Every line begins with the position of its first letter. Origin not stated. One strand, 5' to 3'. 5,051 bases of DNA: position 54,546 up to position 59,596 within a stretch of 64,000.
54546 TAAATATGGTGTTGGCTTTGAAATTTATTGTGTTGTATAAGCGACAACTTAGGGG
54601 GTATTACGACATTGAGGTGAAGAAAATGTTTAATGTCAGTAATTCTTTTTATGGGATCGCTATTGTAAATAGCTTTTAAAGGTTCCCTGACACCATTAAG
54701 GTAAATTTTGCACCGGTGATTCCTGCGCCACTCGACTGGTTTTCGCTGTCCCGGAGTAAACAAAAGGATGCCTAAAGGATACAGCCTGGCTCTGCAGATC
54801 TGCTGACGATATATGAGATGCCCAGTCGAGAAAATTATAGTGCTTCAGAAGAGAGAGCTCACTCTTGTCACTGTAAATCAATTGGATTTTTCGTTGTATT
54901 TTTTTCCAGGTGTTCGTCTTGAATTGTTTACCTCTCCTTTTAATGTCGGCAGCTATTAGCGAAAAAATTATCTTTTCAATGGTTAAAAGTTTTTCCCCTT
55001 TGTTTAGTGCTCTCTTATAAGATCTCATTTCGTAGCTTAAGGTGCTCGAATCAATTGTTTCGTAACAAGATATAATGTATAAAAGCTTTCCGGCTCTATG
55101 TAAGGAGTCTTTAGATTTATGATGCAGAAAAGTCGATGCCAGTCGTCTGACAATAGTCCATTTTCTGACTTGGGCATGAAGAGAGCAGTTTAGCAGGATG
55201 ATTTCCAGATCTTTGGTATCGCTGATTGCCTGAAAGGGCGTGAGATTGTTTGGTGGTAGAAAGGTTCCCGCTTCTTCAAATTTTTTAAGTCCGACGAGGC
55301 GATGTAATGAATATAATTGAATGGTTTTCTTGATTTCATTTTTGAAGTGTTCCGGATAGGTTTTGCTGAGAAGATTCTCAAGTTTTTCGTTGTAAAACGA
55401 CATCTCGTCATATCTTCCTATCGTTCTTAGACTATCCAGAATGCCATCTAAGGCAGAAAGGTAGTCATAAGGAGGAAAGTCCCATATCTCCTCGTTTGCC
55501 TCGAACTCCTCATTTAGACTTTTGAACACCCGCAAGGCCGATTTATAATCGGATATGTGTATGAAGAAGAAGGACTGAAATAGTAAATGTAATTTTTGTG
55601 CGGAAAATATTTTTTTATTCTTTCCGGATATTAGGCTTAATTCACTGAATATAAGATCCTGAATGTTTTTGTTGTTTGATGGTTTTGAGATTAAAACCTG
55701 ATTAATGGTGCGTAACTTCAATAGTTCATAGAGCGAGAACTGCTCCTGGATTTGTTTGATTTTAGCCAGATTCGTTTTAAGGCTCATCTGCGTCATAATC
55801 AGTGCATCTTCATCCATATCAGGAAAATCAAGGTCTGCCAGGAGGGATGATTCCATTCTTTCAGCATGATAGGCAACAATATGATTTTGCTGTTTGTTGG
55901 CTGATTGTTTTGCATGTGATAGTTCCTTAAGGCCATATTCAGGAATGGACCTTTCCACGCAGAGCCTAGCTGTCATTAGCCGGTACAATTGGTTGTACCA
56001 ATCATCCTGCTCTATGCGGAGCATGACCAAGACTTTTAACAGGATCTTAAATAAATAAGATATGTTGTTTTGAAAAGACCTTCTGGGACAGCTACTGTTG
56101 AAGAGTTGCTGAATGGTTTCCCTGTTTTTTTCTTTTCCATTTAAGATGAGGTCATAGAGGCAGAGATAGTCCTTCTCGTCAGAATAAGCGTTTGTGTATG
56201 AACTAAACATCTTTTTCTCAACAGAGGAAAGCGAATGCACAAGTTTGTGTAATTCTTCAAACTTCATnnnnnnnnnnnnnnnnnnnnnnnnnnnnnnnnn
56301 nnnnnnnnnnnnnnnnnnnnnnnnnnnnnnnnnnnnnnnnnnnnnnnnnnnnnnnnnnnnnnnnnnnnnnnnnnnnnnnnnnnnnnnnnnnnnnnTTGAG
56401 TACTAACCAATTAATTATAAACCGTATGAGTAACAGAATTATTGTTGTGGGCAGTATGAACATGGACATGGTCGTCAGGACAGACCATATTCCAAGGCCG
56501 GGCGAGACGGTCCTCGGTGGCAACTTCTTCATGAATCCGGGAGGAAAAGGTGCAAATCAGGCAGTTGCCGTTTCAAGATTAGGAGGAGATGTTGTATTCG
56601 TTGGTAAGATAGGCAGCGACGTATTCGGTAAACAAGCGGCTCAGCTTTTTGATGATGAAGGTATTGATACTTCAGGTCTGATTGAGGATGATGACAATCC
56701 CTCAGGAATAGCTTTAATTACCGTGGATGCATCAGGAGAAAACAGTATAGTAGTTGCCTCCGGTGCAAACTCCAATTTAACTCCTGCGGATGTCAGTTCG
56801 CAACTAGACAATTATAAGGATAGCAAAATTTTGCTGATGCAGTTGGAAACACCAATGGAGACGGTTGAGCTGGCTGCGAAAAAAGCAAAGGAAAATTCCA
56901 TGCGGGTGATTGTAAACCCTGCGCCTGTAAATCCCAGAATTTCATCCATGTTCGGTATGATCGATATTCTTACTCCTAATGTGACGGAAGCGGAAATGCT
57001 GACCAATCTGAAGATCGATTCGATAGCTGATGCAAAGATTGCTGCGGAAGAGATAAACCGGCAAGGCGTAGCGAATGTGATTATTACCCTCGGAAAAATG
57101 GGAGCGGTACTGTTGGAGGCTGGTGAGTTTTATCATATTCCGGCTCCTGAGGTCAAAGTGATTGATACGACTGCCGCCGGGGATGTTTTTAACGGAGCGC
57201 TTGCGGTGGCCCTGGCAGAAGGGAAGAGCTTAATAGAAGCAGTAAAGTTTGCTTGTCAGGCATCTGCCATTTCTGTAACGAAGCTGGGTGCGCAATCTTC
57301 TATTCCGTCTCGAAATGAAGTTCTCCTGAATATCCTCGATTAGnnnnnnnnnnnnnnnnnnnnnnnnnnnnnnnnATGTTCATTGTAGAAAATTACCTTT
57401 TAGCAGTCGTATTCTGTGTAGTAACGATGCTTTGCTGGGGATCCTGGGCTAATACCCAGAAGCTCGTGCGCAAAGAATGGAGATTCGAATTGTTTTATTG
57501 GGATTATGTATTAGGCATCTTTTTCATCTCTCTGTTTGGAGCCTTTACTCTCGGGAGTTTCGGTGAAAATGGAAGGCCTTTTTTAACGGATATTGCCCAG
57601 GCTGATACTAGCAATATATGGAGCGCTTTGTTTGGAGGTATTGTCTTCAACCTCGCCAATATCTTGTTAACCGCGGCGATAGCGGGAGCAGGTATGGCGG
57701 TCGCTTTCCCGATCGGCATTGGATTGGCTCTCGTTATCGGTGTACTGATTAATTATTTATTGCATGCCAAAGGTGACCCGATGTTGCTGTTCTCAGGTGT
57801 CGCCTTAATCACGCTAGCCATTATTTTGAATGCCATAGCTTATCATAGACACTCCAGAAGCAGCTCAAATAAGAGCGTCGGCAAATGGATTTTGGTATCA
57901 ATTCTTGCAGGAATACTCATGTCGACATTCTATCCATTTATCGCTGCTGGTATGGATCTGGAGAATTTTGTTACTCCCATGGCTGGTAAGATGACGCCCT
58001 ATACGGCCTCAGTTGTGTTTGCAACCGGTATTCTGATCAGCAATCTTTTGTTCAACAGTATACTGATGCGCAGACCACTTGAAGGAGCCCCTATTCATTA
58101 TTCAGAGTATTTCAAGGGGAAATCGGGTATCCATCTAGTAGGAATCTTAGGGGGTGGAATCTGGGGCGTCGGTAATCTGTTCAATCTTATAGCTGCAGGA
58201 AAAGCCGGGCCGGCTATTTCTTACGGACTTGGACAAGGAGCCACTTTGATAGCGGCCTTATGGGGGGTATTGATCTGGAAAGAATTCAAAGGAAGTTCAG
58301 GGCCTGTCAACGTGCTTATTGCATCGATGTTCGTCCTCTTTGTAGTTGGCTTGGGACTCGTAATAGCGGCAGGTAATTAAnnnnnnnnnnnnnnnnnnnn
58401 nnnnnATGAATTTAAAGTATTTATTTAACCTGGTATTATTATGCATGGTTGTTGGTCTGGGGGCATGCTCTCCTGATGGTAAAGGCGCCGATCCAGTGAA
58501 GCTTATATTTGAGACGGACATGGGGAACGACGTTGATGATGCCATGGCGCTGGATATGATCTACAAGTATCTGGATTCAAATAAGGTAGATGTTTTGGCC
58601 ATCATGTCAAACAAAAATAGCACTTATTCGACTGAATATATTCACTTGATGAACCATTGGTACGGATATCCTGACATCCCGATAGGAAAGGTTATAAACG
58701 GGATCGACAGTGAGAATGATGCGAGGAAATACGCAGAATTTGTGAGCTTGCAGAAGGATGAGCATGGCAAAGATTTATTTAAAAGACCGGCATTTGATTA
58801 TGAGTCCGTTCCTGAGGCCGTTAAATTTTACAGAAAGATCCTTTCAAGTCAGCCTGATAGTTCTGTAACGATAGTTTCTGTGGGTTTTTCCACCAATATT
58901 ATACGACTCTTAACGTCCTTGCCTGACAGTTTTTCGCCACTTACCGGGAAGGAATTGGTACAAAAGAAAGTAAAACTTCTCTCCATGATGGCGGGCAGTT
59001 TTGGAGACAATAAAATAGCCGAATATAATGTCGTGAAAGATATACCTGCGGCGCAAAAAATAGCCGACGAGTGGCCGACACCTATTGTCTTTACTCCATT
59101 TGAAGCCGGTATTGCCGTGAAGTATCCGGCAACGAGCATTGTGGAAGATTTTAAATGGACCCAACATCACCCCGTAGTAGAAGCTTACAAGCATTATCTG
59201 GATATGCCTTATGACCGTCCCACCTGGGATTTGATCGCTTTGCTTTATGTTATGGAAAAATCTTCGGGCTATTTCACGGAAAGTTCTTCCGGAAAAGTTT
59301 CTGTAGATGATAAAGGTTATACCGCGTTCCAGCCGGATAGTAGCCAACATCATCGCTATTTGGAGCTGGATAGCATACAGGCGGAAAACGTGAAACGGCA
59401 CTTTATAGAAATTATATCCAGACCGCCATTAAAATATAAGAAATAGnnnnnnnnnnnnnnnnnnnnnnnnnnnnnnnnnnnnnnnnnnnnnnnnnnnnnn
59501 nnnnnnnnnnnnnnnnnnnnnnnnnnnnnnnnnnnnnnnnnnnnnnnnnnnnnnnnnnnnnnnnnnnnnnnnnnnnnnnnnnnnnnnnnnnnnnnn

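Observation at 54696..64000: Ribose/nucleoside-scavenging PUL resembling the gut-Bacteroides rus locus in a Sphingobacteriaceae-like genome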

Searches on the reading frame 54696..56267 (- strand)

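Call 3: search_protein_families(library=pfam, proteins=[window:54696-56267:-])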
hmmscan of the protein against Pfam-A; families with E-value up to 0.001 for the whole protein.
window:54696-56267:- (523 aa): 0 families

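Call 4: search_protein_families(library=ncbifam, proteins=[window:54696-56267:-])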
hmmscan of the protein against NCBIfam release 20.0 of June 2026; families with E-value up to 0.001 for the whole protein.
window:54696-56267:- (523 aa): 1 family
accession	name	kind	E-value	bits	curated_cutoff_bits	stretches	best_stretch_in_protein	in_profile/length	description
NF058569.1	BT_2802_fam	domain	1.4e-108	364.1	550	1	2-483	3-489/502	BT2802 family ribose utilization protein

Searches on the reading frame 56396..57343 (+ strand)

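Call 3: search_protein_families(library=pfam, proteins=[window:56396-57343:+])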
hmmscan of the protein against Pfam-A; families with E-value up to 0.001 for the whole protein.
window:56396-57343:+ (315 aa): 3 families
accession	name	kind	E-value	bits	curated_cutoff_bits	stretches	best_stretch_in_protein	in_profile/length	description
PF00294.29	PfkB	-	1.4e-79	268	25.8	1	14-305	3-301/302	pfkB family carbohydrate kinase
PF08543.17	Phos_pyr_kin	-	2.9e-16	60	27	1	177-287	108-225/246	Phosphomethylpyrimidine kinase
PF01256.23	Carb_kinase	-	9.2e-06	25.7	27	1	191-295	119-221/242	NAD(P)H-hydrate dehydratase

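Call 4: search_protein_families(library=ncbifam, proteins=[window:56396-57343:+])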
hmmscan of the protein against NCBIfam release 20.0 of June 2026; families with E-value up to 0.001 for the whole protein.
window:56396-57343:+ (315 aa): 33 families (the best 25 are shown)
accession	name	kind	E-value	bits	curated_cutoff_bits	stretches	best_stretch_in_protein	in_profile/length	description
TIGR02152.1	D_ribokin_bact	equivalog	1.8e-109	365.7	299.65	1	15-309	1-296/298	ribokinase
NF008353.0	PRK11142.1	equivalog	4.7e-103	344.9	341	1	12-309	2-299/307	ribokinase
NF006957.1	PRK09434.1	equivalog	5.2e-29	101.7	450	1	43-308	21-301/302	fructokinase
TIGR02198.1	rfaE_dom_I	equivalog_domain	6.5e-28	97.8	345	1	12-301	7-304/315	D-glycero-beta-D-manno-heptose-7-phosphate kinase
TIGR04382.1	myo_inos_iolC_N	equivalog_domain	5e-27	95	300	1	43-309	28-305/309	5-dehydro-2-deoxygluconokinase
NF041134.1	R1P_kin_Thcocales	equivalog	6e-27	94.8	500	1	15-309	3-278/291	ADP-dependent ribose-1-phosphate kinase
NF053626.1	RibKinHalex1628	equivalog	6.1e-27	94.9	330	1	14-308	3-286/293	ATP-dependent ribose-1-phosphate kinase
TIGR03168.1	1-PFK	subfamily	9.1e-27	93.8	216.4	1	23-302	10-290/305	hexose kinase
TIGR03828.1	pfkB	equivalog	7.4e-25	87.6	292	1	23-301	10-289/305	1-phosphofructokinase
NF040938.1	KDG_KDGal_kin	equivalog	1.3e-23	83.6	400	1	50-309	31-299/305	bifunctional 2-dehydro-3-deoxygluconokinase/2-dehydro-3-deoxygalactonokinase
NF007632.0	PRK10294.1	equivalog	1.2e-21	77.3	353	1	43-298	32-291/310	6-phosphofructokinase II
NF049991.1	TagKinase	equivalog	2.6e-20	72.5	420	1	54-308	46-310/321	tagatose kinase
NF007416.0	PRK09954.1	equivalog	1.9e-19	69.8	561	1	13-295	58-341/362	sugar kinase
NF041320.1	pfkB_Halo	equivalog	8.5e-19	68.1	400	1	23-300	11-283/302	1-phosphofructokinase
NF008454.0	PRK11316.1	equivalog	2e-18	66.2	521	1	47-301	49-302/475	bifunctional D-glycero-beta-D-manno-heptose-7-phosphate kinase/D-glycero-beta-D-manno-heptose 1-phosphate adenylyltransferase HldE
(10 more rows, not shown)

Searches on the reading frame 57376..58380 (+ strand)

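Call 3: search_protein_families(library=pfam, proteins=[window:57376-58380:+])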
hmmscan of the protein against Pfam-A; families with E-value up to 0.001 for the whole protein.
window:57376-58380:+ (334 aa): 3 families
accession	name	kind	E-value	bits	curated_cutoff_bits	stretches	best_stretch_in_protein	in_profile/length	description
PF07168.17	Ureide_permease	-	1.1e-25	90.7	27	2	172-331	199-358/359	Ureide permease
PF06800.18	Sugar_transport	-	7.1e-11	42.5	26.3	1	74-322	48-272/280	Sugar transport protein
PF07857.17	TMEM144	-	0.00021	20.8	26.2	1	250-323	250-324/332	Transmembrane family, TMEM144 of transporters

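Call 4: search_protein_families(library=ncbifam, proteins=[window:57376-58380:+])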
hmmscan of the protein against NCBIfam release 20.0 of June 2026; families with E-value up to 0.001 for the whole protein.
window:57376-58380:+ (334 aa): 2 families
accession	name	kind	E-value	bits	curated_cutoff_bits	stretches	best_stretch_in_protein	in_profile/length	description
TIGR00776.1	RhaT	subfamily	1.3e-07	31.1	319.6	1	78-228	56-198/290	RhaT/GlcU family sugar-proton symporter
NF010022.0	PRK13499.1-2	equivalog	1.3e-06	28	369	1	11-323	7-330/338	L-rhamnose/proton symporter RhaT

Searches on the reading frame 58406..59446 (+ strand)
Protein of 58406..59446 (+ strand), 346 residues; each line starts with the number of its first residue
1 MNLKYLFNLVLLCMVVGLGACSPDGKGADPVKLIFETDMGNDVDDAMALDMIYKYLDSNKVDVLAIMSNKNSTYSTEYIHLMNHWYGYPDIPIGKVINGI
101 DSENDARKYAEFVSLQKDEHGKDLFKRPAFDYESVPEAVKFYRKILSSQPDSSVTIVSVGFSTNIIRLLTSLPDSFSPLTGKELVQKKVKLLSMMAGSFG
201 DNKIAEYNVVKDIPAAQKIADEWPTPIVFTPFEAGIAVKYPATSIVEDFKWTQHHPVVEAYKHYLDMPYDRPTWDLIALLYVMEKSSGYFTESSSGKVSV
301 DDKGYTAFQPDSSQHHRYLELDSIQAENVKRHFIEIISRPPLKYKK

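Call 3: search_protein_families(library=pfam, proteins=[window:58406-59446:+])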
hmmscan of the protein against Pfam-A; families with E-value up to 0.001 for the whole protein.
window:58406-59446:+ (346 aa): 1 family
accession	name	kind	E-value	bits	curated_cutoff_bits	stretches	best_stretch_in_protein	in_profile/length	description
PF01156.24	IU_nuc_hydro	-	1e-18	68.5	34.2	1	33-306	1-270/297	Inosine-uridine preferring nucleoside hydrolase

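Call 4: search_protein_families(library=ncbifam, proteins=[window:58406-59446:+])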
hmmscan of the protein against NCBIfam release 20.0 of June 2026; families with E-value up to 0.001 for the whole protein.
window:58406-59446:+ (346 aa): 2 families
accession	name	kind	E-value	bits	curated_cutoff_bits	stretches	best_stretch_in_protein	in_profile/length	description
NF008036.0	PRK10768.1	equivalog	2.3e-06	27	382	1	32-220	4-177/304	ribonucleoside hydrolase RihC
NF007761.0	PRK10443.1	equivalog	0.00016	20.8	433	1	33-234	5-191/311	pyrimidine-specific ribonucleoside hydrolase RihA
